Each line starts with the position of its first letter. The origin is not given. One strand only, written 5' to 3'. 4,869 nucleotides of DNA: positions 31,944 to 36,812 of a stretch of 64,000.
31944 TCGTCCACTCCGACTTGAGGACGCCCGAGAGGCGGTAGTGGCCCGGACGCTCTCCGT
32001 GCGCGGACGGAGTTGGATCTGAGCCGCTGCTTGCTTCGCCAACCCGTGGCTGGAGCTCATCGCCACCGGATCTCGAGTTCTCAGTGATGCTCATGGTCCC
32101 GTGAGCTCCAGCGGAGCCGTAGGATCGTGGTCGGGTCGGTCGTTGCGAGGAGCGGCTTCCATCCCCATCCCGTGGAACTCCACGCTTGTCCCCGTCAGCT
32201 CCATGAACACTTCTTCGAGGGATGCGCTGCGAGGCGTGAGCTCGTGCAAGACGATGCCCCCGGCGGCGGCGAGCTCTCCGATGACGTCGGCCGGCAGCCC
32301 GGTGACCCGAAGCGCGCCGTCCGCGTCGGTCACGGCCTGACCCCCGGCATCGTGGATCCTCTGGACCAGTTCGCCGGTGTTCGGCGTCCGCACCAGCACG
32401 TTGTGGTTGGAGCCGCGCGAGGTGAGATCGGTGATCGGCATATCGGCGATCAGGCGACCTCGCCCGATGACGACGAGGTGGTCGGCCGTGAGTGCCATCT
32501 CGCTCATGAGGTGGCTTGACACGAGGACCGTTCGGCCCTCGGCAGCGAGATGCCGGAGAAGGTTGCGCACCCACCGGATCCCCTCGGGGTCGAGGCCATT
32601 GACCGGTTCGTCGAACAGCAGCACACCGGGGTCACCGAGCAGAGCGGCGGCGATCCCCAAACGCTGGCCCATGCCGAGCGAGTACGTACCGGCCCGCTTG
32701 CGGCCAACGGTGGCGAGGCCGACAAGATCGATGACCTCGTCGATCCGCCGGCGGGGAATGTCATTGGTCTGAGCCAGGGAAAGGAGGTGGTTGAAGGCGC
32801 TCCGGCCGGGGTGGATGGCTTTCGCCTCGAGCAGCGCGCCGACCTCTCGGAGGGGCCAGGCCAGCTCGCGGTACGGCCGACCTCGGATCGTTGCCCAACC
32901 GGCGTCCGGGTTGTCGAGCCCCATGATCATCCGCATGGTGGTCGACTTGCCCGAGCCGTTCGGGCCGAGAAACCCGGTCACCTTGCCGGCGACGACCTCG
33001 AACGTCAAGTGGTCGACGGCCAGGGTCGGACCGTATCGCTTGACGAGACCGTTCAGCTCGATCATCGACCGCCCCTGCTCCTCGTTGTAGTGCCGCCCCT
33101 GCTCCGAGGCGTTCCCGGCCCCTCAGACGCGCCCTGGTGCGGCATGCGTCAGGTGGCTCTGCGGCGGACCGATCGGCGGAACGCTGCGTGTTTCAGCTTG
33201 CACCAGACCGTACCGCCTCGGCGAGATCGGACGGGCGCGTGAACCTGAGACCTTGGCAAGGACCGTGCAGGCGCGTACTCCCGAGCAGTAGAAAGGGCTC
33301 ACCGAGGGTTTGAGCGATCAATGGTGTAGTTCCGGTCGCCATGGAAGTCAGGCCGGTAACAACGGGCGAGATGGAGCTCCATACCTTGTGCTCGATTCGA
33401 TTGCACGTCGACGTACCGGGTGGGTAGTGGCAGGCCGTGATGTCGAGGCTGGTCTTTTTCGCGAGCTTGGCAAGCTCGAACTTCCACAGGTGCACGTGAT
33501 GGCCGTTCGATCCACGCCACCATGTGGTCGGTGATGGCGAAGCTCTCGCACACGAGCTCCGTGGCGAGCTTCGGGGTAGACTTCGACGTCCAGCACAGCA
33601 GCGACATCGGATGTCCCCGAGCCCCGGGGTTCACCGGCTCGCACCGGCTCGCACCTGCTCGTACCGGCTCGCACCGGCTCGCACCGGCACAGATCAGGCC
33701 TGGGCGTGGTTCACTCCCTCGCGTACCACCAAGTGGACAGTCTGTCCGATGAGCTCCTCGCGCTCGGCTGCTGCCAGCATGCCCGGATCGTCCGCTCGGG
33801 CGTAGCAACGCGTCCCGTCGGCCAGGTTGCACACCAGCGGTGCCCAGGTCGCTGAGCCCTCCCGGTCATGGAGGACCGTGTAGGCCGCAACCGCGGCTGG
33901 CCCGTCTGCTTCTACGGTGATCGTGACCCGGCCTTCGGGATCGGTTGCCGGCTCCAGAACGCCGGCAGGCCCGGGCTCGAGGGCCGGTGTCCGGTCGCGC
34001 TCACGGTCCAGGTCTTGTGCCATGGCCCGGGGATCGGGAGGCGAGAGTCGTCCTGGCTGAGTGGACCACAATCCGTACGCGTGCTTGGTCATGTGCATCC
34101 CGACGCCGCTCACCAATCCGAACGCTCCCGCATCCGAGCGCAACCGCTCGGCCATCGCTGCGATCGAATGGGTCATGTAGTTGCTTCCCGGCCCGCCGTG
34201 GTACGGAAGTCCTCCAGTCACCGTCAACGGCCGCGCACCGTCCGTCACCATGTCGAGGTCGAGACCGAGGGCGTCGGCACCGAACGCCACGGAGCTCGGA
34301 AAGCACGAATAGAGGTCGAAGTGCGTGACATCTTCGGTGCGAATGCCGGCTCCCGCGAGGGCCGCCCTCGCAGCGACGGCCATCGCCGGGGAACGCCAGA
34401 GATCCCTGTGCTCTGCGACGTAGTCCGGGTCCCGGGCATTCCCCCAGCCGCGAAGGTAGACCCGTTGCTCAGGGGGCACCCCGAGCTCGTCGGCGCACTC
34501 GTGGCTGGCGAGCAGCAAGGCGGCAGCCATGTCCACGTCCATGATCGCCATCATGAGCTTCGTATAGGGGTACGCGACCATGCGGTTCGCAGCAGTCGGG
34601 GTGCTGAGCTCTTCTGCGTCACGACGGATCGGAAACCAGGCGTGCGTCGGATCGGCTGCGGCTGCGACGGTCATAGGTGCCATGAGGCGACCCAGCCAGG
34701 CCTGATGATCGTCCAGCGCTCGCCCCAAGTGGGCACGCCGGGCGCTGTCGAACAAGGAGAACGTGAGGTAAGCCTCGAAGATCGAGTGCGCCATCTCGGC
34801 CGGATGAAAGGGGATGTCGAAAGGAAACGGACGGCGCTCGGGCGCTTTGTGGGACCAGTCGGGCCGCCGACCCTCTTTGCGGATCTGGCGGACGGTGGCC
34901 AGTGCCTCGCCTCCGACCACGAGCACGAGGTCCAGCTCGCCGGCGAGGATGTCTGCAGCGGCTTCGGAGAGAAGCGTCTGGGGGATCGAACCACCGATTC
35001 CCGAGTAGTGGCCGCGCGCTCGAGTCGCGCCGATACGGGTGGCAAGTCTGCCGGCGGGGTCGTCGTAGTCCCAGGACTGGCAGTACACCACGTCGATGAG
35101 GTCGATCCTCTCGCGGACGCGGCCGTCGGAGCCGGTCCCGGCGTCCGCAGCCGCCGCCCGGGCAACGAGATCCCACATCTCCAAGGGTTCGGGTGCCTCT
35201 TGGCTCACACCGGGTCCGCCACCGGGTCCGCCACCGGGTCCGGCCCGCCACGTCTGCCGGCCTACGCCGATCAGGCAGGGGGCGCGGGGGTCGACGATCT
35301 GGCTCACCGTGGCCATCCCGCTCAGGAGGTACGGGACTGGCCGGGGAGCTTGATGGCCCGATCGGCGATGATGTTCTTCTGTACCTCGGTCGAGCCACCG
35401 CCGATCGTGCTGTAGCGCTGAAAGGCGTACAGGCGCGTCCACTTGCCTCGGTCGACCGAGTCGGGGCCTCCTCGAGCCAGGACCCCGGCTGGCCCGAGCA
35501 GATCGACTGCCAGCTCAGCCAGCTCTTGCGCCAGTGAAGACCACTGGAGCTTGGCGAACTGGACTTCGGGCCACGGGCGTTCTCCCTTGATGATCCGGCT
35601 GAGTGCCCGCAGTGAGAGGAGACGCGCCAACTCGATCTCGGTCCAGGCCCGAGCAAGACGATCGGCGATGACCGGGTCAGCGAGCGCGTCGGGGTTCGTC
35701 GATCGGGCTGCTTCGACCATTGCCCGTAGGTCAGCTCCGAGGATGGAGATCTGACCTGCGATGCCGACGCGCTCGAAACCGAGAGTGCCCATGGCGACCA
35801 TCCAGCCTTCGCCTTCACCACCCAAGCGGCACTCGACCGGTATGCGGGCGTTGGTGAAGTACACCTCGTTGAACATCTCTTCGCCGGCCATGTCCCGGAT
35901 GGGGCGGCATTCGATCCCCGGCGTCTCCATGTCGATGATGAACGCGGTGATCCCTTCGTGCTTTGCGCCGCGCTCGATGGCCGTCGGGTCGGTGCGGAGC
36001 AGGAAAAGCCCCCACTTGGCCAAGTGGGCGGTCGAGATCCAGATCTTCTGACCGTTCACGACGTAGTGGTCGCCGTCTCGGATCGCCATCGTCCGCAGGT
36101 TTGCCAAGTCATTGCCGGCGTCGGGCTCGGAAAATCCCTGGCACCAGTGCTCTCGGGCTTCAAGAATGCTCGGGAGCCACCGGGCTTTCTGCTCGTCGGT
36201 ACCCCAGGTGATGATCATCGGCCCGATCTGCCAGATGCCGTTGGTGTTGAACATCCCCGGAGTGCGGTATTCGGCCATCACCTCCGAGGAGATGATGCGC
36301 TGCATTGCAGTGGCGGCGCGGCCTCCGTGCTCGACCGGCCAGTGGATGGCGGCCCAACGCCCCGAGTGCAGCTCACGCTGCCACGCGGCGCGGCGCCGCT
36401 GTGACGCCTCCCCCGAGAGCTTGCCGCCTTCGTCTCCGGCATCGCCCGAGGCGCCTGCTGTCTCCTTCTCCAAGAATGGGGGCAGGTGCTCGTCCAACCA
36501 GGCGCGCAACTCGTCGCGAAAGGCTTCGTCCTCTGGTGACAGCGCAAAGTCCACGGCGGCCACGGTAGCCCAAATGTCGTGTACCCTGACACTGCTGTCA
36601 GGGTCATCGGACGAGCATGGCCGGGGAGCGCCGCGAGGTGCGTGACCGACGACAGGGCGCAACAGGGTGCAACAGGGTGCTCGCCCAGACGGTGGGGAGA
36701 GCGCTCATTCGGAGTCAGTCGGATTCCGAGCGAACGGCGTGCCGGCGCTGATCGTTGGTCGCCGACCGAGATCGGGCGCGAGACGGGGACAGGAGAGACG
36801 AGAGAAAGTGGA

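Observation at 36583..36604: Recurrent TGACA-N4-TGTCA palindrome: candidate shared operator (or RNA hairpin) for the acyl-CoA catabolic cluster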

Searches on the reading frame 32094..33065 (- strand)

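Call 11: search_protein_families(library=pfam, proteins=[window:32094-33065:-], max_evalue=0.00001)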
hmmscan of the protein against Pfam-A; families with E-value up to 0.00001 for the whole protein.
window:32094-33065:- (324 aa): 2 families
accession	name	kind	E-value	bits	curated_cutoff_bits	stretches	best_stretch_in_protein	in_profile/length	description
PF00005.33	ABC_tran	-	1e-23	84.9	25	1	18-156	2-137/137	ABC transporter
PF13304.12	AAA_21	-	9.3e-14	52.6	27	1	128-187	238-300/304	AAA domain, putative AbiEii toxin, Type IV TA system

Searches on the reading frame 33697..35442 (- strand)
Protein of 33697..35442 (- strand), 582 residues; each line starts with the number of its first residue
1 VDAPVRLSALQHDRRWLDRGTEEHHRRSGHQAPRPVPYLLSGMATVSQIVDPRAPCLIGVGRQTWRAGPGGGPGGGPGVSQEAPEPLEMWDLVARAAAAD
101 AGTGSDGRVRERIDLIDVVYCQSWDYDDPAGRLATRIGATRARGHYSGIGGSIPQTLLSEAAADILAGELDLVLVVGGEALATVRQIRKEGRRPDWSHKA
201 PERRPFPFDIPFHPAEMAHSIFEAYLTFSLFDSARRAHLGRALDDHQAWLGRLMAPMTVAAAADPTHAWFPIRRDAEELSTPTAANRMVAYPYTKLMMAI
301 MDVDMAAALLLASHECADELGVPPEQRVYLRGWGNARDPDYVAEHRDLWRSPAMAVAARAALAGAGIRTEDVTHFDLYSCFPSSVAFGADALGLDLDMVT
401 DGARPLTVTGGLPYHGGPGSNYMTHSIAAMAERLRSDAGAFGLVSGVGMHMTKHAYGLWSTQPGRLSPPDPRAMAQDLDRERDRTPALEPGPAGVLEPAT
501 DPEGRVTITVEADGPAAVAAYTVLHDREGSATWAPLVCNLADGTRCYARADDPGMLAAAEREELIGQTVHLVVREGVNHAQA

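Call 11: search_protein_families(library=pfam, proteins=[window:33697-35442:-], max_evalue=0.00001)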
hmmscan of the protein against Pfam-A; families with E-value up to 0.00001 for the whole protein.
window:33697-35442:- (582 aa): 2 families
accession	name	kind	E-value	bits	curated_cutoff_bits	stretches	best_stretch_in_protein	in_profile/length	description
PF18313.7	TLP1_add_C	-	1e-07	32.3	26.1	1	501-570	7-77/83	Thiolase-like protein type 1 additional C-terminal domain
PF22691.2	Thiolase_C_1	-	9.4e-06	25.8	28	0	336-439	3-115/144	Thiolase C-terminal domain-like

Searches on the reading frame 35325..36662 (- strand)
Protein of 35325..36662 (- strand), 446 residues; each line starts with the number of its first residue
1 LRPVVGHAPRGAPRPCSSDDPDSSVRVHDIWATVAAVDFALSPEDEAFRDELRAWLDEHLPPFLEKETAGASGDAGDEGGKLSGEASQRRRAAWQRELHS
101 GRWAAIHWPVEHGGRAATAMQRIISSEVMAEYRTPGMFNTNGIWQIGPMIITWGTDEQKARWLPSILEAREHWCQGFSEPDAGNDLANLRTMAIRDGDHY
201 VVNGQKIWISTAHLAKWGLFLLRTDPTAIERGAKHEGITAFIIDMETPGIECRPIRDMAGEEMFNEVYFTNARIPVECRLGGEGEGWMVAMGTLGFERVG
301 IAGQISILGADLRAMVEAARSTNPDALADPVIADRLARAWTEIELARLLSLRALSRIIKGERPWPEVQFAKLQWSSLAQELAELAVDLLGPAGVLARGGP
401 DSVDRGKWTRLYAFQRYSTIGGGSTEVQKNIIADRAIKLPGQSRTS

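Call 11: search_protein_families(library=pfam, proteins=[window:35325-36662:-], max_evalue=0.00001)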
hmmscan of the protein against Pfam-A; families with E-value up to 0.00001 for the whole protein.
window:35325-36662:- (446 aa): 3 families
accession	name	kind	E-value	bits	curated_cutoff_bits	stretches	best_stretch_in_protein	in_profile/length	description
PF00441.29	Acyl-CoA_dh_1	-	6.1e-28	98.3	22.4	1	284-436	1-149/150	Acyl-CoA dehydrogenase, C-terminal domain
PF02770.24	Acyl-CoA_dh_M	-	9.1e-19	67.9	33.3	1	174-271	1-96/97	Acyl-CoA dehydrogenase, middle domain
PF02771.21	Acyl-CoA_dh_N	-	2.5e-12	47.6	22.9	1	42-168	1-111/113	Acyl-CoA dehydrogenase, N-terminal domain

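Call 32: find_related_loci(query=window:35325-36554:-, collection=metagenome_contigs, flank=10000)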
Query seq(410 aa) (410 aa) in metagenome_contigs; peptide patterns used: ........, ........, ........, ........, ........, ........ (x = any residue, [..] = any of these).
600 stretches matched a pattern (row limit reached: there are more); 532 encode a relative of the query (tblastn E <= 1e-3); the best 80 are kept; 80 distinct loci.
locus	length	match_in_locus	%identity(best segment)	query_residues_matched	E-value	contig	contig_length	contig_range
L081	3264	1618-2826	89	1-410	0e+0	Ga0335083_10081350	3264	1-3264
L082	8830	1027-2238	80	1-410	0e+0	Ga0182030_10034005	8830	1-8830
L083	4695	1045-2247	80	1-408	0e+0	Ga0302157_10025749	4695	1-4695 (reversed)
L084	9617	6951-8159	80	1-410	0e+0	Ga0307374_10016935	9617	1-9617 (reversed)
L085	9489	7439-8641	80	1-408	0e+0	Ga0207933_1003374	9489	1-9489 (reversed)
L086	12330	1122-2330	80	1-410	0e+0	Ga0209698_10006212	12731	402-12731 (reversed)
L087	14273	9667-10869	82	1-408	0e+0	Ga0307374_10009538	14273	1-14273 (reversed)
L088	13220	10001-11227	78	1-410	0e+0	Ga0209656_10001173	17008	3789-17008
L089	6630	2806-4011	79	1-408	0e+0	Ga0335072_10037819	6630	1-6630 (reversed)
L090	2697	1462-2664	82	1-408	0e+0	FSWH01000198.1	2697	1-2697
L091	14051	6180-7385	77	1-410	0e+0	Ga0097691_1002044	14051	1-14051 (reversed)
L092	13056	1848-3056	82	1-410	0e+0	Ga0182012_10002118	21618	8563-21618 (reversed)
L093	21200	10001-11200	79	1-407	0e+0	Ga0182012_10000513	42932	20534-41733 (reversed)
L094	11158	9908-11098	81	1-404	0e+0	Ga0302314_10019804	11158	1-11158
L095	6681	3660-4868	81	1-410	0e+0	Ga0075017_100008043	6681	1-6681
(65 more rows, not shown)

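Call 37: search_protein_families(library=ncbifam, proteins=[window:35325-36554:-], max_evalue=1e-10)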
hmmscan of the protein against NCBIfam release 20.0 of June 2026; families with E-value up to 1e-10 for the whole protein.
window:35325-36554:- (410 aa): 14 families
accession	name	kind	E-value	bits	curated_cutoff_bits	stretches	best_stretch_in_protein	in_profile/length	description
TIGR03204.1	pimC_large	equivalog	1.1e-63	215.5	623.85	1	2-399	1-391/395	pimeloyl-CoA dehydrogenase large subunit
NF042972.1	AcrlCoAredClosAcrC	equivalog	1e-34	119.9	640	1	66-398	49-374/378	acryloyl-CoA reductase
NF045652.1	ProlPCPDhRedW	equivalog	3.3e-29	101.8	650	1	57-402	36-374/376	L-prolyl-[peptidyl-carrier protein] dehydrogenase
NF045552.1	GlutCoADH_Des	equivalog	2.6e-27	96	470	1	74-358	58-345/387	glutaryl-CoA dehydrogenase Acd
NF008997.0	PRK12341.1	equivalog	5.3e-24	85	537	1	72-401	56-376/382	acyl-CoA dehydrogenase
NF043006.1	CyhCrbnylCoADH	equivalog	2.2e-23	82.9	650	1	72-360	54-343/380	cyclohexane-1-carbonyl-CoA dehydrogenase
TIGR03207.1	cyc_hxne_CoA_dh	equivalog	8.4e-23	80.7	575.35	1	113-397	92-368/372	cyclohexanecarboxyl-CoA dehydrogenase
NF053553.1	prodigi_MBC_PigA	equivalog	6.3e-21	74.9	500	1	114-398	100-377/381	prodigiosin MBC biosynthesis dehydrogenase PigA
NF042439.1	SulpropCoADesulf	equivalog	2.5e-19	69.3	600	1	60-402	31-372/379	3-sulfinopropanoyl-CoA desulfinase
NF058590.1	AcCoDHFadEBacil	equivalog_domain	1e-15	57.3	600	1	110-284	109-277/586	acyl-CoA dehydrogenase FadE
NF052270.1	Staph_DH_FadE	equivalog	1.8e-12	46.7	600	1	115-221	118-217/400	acyl-CoA dehydrogenase FadE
NF007000.1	PRK09463.1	subfamily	8.2e-12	44.3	600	1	111-263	133-298/726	acyl-CoA dehydrogenase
NF002885.1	PRK03354.1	equivalog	3.8e-11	42.6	540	1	113-288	95-263/378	crotonobetainyl-CoA dehydrogenase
NF009586.0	PRK13026.1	subfamily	9.6e-11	40.7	608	0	111-262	168-332/777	acyl-CoA dehydrogenase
